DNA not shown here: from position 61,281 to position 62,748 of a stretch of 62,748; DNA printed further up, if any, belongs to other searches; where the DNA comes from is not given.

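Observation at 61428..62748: Two strongly diverged TssC sheath paralogs at opposite ends of the same locus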

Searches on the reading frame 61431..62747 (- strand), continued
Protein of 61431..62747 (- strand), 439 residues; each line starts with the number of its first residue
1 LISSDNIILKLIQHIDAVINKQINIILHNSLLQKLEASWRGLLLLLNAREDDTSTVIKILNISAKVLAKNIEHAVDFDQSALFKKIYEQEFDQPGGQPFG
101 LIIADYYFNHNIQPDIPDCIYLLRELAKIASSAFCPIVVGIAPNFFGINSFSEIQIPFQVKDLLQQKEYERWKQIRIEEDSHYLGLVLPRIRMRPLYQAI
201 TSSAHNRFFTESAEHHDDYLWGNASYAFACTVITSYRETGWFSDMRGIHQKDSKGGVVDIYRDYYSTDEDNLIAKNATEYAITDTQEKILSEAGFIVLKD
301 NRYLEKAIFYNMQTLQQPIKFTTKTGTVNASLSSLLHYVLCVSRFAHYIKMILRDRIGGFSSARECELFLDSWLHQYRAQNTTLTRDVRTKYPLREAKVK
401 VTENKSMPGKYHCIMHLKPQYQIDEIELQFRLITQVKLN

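Call 74: predict_structure(alignment_id=A2)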
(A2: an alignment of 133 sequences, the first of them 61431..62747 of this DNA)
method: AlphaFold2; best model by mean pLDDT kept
length: 439 residues; sequences in the alignment: 133
mean_pLDDT: 87.8   pTM: 0.89
mean pLDDT of the five models: 87.8, 87.8, 87.5, 87.4, 86.3
residues with pLDDT >= 90: 257; 70-90: 150; 50-70: 26; < 50: 6
segments of 3 or more residues with pLDDT < 50: 423-428
pLDDT, mean of each block of 10 residues (from residue 1): 78 93 96 97 96 92 95 94 90 83 96 94 97 95 95 87 95 96 97 87 65 93 98 92 87 89 87 92 94 96 94 95 86 90 84 76 86 86 76 83 79 76 49 56
secondary structure, 60 per line:
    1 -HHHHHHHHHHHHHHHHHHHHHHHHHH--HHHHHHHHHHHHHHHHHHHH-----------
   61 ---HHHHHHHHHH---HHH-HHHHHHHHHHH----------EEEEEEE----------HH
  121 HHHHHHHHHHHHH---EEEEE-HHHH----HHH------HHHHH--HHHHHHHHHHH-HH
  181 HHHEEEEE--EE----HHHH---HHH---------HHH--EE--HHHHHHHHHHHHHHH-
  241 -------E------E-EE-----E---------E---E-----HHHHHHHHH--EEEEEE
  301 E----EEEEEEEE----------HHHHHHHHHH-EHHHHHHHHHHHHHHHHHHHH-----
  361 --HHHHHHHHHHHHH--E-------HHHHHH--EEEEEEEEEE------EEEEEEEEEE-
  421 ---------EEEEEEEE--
elements in order: H2-27 H30-49 H64-73 H81-91 E102-108 H119-133 E137-141 H143-146 H160-164 H167-177 H179-183 E184-188 H197-200 H225-239 H284-292 E295-301 E306-313 H324-333 H336-355 H363-375 H386-391 E394-403 E410-419 E430-437

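Call 76: fold_search(model_id=the predicted structure, library=pdb)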
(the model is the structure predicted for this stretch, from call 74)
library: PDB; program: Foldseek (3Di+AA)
matches with E <= 10: 908; with E <= 0.001: 16
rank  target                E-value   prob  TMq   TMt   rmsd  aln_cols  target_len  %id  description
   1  5n8n_B                1.5e-35  1.00  0.85  0.81   6.4       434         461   34  Contracted sheath of a Pseudomonas aeruginosa type six secretion system consisting of TssB1 and TssC1 (released 2018-01-10)
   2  3j9g_2                1.9e-35  1.00  0.85  0.87   9.0       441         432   31  Atomic model of the VipA/VipB, the type six secretion system contractile sheath of Vibrio cholerae from cryo-EM (released 2015-03-11)
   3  5urx_1B               4.5e-35  1.00  0.85  0.87   9.1       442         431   33  Structure of the contracted type VI secretion system sheath in Myxococcus xanthus (released 2017-05-10)
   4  9n4v_A                2.9e-34  1.00  0.74  0.88   8.0       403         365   35  Azotobacter vinelandii extended type VI secretion system sheath tube complex (released 2025-07-16)
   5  5urw_1B               3.4e-34  1.00  0.85  0.89   3.0       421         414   33  Structure of the extended type VI secretion system sheath in Myxococcus xanthus (released 2017-05-10)
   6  5myu_MODEL_1_A        7.9e-34  1.00  0.85  0.87   4.7       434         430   31  VipA-N2/VipB contracted sheath of type VI secretion system (released 2017-08-02)
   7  5mxn_MODEL_1_A        2.4e-32  1.00  0.85  0.79   3.0       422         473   32  Atomic model of the VipA/VipB/Hcp, the type six secretion system non-contractile sheath-tube of Vibrio cholera (released 2017-08-02)
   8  5ojq_A                2.4e-32  1.00  0.85  0.79   3.0       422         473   32  The modeled structure of of wild type extended type VI secretion system sheath/tube complex in vibrio cholerae based o (released 2017-08-09)
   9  3j9o_B                1.6e-28  1.00  0.81  0.83   3.2       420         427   27  CryoEM structure of a type VI secretion system (released 2015-03-18)
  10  9ev2_S1               2.5e-05  1.00  0.43  0.30   7.0       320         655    9  Tail tube and extended tail sheath tube of Klebsiella phage KP1 variant vB_Kpn_Lilla1 (released 2025-04-09)
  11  9f4a_SA               7.0e-05  1.00  0.41  0.29   6.8       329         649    8  Interface between baseplate cup and extended tail tube/sheath of Klebsiella phage KP1 variant vB_Kpn_Lilla1 (released 2025-05-14)
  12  3lml_C                3.8e-04  1.00  0.34  0.34   9.0       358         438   10  Crystal Structure of the sheath tail protein Lin1278 from Listeria innocua, Northeast Structural Genomics Consortium T (released 2010-03-09)
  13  8q1i_I                4.5e-04  1.00  0.42  0.49  11.2       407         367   12  Neck-tail junction of phage 812 after tail contraction (C6) (released 2024-08-14)
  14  8jan_m                5.0e-04  1.00  0.42  0.36   8.2       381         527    8  In situ structures of the ultra-long extended tail of Myoviridae phage P1 (released 2023-06-21)
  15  3lml_E                5.9e-04  1.00  0.34  0.35   8.7       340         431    9  Crystal Structure of the sheath tail protein Lin1278 from Listeria innocua, Northeast Structural Genomics Consortium T (released 2010-03-09)
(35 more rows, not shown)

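Call 79: search_protein_families(library=pfam, proteins=[L016:780-1781:+, L016:3079-4377:+, L016:4404-4820:-, L016:5223-6074:+, L016:6109-7032:+, L016:7361-8164:+, L008:547-1614:+, L008:1645-2670:-, L008:2835-4223:-, L008:4177-4731:-])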
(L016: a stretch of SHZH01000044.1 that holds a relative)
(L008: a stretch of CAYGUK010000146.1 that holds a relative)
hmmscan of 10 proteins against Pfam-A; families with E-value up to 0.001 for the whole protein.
L016:780-1781:+ (334 aa): 1 family
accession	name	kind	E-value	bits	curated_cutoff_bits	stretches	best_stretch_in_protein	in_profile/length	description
PF01764.32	Lipase_3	-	5.5e-06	26.8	22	1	59-141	1-82/140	Lipase (class 3)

L016:3079-4377:+ (433 aa): 2 families
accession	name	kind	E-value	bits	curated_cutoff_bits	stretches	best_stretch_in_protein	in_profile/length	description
PF05943.17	VipB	-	3.4e-91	305.9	27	1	9-310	2-301/301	EvpB/VC_A0108, tail sheath N-terminal domain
PF18945.5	VipB_2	-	4.1e-35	120.8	27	1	320-429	2-111/112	EvpB/VC_A0108, tail sheath gpW/gp25-like domain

L016:4404-4820:- (139 aa): 1 family
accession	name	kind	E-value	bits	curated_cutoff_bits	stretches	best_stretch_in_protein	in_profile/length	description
PF01850.27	PIN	-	1.4e-13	51.9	23.6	1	2-124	1-113/120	PIN domain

L016:5223-6074:+ (284 aa): 2 families
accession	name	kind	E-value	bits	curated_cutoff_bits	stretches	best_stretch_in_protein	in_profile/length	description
PF00590.25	TP_methylase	-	1.5e-27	97.4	27.8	1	9-209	1-211/212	Tetrapyrrole (Corrin/Porphyrin) Methylases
PF23016.2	RsmI_C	-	9e-17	61.1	27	1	237-281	2-46/46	RsmI C-terminal HTH domain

L016:6109-7032:+ (308 aa): 0 families

L016:7361-8164:+ (268 aa): 2 families
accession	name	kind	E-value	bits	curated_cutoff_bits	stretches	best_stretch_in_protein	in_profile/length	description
PF08282.18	Hydrolase_3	-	2.2e-05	24.8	20.9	1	129-227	20-111/255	haloacid dehalogenase-like hydrolase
PF12710.13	HAD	-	0.00026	21.9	27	1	25-220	2-180/189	haloacid dehalogenase-like hydrolase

L008:547-1614:+ (356 aa): 0 families

L008:1645-2670:- (342 aa): 0 families

L008:2835-4223:- (463 aa): 1 family
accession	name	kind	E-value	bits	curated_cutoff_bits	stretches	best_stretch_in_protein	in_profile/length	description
PF03055.21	RPE65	-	9.4e-130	434.2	27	1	26-462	1-469/469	Retinal pigment epithelial membrane protein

L008:4177-4731:- (185 aa): 3 families
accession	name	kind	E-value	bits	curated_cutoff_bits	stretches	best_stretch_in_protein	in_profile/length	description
PF03551.20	PadR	-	7.5e-17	61.5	27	1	13-83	1-71/75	Transcriptional regulator PadR-like family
PF10400.15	Vir_act_alpha_C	-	1e-12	49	22.4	1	98-177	1-77/78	Virulence activator alpha C-term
PF04458.17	DUF505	-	0.00092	18.1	28.7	0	29-90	349-408/622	Protein of unknown function (DUF505)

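Call 81: find_encoding_contigs(protein=P0006, flank=10000, max_places=1)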
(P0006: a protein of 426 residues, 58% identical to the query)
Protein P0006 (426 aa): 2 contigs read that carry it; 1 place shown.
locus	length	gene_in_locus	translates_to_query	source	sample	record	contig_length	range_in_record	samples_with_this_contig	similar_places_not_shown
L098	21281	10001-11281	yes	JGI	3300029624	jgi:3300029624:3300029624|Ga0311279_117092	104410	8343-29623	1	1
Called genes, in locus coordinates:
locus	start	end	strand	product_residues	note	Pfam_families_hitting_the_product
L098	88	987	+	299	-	PF01553:Acyltransferase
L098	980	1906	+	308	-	PF01379:Porphobil_deam, PF03900:Porphobil_deamC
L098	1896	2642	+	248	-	PF02602:HEM4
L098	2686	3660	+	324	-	PF04375:HemX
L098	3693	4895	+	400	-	PF07219:HemY_N, PF07719:TPR_2 (faint), PF13428:TPR_14 (faint)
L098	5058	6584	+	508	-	PF02321:OEP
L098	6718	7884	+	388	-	PF25973:BSH_CzcB (weak), PF25989:YknX_C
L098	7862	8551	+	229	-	PF00005:ABC_tran, PF02463:SMC_N (faint), PF13304:AAA_21 (faint)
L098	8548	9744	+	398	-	PF12704:MacB_PCD, PF02687:FtsX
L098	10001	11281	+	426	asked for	PF05943:VipB, PF18945:VipB_2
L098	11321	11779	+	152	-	PF04965:GPW_gp25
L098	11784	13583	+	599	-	PF05947:T6SS_TssF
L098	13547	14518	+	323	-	PF06996:T6SS_TssG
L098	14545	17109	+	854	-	PF02861:Clp_N (weak), PF23569:NBD_SMAX1 (weak), PF00004:AAA, PF17871:AAA_lid_9, PF07724:AAA_2, PF00004:AAA, PF07728:AAA_5, PF10431:ClpB_D2-small, +11 more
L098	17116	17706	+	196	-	PF22011:DUF6931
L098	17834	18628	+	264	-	-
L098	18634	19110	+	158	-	PF12790:T6SS-SciN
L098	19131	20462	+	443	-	PF05936:T6SS_VasE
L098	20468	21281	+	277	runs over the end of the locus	PF09850:DotU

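Call 82: find_encoding_contigs(protein=P0012, flank=10000, max_places=1)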
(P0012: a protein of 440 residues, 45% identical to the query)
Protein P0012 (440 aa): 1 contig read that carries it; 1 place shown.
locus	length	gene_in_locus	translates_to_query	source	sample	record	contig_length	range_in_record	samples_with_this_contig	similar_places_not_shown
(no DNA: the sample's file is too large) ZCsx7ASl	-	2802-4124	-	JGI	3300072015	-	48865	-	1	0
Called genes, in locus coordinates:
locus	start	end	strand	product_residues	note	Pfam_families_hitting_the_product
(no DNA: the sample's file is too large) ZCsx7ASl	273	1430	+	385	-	-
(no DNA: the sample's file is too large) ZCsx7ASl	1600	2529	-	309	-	PF01073:3Beta_HSD, PF01370:Epimerase, PF02719:Polysacc_synt_2, PF04321:RmlD_sub_bind, PF07993:NAD_binding_4 (faint), PF13460:NAD_binding_10, PF16363:GDP_Man_Dehyd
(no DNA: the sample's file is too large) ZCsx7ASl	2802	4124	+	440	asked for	PF05943:VipB, PF18945:VipB_2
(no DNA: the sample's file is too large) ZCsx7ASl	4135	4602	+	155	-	PF04965:GPW_gp25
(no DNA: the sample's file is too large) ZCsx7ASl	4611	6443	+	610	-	PF05947:T6SS_TssF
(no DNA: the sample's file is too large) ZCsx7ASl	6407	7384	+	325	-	PF06996:T6SS_TssG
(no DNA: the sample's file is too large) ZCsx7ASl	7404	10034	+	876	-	PF02861:Clp_N, PF13191:AAA_16 (weak), PF23569:NBD_SMAX1, PF00004:AAA, PF17871:AAA_lid_9, PF00004:AAA (weak), PF07724:AAA_2, PF10431:ClpB_D2-small, +8 more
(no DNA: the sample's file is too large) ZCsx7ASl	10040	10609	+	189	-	PF22011:DUF6931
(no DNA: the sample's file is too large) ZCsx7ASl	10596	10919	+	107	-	-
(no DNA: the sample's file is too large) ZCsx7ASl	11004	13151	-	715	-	PF11789:zf-Nse (faint)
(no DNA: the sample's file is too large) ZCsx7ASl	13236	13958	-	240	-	PF02578:Cu-oxidase_4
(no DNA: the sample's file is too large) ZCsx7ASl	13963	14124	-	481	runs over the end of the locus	PF07690:MFS_1, PF00854:PTR2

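Call 83: find_encoding_contigs(protein=P0017, flank=10000, max_places=1)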
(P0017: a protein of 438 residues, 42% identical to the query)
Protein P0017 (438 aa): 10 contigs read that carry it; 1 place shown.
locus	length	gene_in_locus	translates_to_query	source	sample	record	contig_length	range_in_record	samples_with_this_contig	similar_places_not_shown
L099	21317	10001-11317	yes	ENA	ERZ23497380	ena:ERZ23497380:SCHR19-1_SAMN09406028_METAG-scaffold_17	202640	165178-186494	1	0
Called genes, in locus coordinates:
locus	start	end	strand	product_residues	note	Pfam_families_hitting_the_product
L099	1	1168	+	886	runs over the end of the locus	PF08238:Sel1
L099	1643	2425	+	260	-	PF12146:Hydrolase_4 (weak), PF00561:Abhydrolase_1, PF12697:Abhydrolase_6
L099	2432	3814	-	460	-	PF02661:Fic (faint)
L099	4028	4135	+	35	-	-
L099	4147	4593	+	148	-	-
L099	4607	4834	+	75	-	-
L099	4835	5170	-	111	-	-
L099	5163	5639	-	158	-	-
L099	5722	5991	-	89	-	-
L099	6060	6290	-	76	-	-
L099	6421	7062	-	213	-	PF14076:DUF4258 (weak)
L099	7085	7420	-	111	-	-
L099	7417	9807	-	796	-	PF05954:Phage_GPD, PF04717:Phage_base_V, PF20093:DUF6484 (faint)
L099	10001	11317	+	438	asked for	PF05943:VipB, PF18945:VipB_2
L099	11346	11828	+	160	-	PF05638:T6SS_HCP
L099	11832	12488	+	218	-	-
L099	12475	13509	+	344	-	PF26363:Phospholipase-like, PF01764:Lipase_3 (weak)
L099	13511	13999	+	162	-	PF04965:GPW_gp25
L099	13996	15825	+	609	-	PF05947:T6SS_TssF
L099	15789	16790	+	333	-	PF06996:T6SS_TssG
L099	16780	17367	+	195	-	PF22011:DUF6931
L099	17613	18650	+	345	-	-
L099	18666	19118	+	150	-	PF12790:T6SS-SciN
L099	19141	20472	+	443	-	PF05936:T6SS_VasE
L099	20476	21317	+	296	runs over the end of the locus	PF09850:DotU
